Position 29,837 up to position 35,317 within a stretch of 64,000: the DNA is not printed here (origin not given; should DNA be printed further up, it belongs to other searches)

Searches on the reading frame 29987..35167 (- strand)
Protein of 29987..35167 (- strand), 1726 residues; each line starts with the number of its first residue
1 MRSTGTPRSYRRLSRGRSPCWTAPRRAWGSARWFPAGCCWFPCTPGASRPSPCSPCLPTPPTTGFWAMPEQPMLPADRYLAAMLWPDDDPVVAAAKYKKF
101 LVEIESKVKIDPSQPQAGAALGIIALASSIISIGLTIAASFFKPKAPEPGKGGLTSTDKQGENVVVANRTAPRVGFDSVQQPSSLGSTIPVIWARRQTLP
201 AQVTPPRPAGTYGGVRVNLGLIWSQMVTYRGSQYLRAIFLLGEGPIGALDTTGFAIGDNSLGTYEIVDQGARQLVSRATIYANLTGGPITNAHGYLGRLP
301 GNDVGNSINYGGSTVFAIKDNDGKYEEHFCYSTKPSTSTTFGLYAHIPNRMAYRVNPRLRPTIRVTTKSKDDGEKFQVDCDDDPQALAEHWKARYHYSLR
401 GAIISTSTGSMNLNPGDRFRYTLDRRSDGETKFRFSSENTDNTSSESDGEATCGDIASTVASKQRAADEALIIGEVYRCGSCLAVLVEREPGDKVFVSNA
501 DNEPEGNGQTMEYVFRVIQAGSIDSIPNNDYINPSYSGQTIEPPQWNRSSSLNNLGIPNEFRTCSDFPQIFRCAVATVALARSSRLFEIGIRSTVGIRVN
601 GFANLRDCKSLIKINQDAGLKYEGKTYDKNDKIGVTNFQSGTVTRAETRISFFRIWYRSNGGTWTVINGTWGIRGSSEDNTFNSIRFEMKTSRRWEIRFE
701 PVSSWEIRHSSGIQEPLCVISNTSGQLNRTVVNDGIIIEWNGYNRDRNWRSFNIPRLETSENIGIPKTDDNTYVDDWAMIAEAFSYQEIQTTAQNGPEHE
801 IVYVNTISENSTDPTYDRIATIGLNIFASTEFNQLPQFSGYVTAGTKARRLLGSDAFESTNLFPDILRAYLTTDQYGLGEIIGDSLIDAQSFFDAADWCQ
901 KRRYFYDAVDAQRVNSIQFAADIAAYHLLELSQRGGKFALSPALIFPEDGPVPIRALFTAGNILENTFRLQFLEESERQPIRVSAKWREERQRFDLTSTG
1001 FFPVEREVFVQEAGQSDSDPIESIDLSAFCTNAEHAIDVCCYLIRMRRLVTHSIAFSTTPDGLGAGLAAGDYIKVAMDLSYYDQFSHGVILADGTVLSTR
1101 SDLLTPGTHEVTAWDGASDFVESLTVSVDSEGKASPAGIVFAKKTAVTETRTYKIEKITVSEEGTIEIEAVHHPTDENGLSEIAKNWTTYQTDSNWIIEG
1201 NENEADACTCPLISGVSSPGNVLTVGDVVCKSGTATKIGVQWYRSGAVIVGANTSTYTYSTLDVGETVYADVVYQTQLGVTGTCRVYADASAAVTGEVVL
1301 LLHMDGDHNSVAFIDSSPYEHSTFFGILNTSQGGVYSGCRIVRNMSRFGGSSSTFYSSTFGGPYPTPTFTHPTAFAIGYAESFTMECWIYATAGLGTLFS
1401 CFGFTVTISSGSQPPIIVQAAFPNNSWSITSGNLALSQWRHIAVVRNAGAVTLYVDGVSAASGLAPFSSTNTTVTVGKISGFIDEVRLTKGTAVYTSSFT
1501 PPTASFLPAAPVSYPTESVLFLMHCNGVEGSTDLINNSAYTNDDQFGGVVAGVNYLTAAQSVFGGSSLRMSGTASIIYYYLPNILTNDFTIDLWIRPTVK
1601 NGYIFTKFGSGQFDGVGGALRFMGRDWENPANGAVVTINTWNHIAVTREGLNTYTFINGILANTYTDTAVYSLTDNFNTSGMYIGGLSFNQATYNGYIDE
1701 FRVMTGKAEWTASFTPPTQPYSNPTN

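Call 94: search_protein_families(library=pfam, proteins=[window:29987-35167:-], max_evalue=0.001)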
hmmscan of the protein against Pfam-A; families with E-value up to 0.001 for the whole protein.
window:29987-35167:- (1726 aa): 3 families
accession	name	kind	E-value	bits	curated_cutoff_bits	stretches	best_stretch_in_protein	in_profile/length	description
PF13385.13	Laminin_G_3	-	3.6e-22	79.6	27.6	2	1584-1704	14-141/151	Concanavalin A-like lectin/glucanases superfamily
PF02210.31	Laminin_G_2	-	2.2e-05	25.3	22.9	0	1429-1489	46-104/126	Laminin G domain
PF16709.11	SCAB-Ig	-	4.6e-05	23.8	27.6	1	1214-1283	4-79/98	Ig domain of plant-specific actin-binding protein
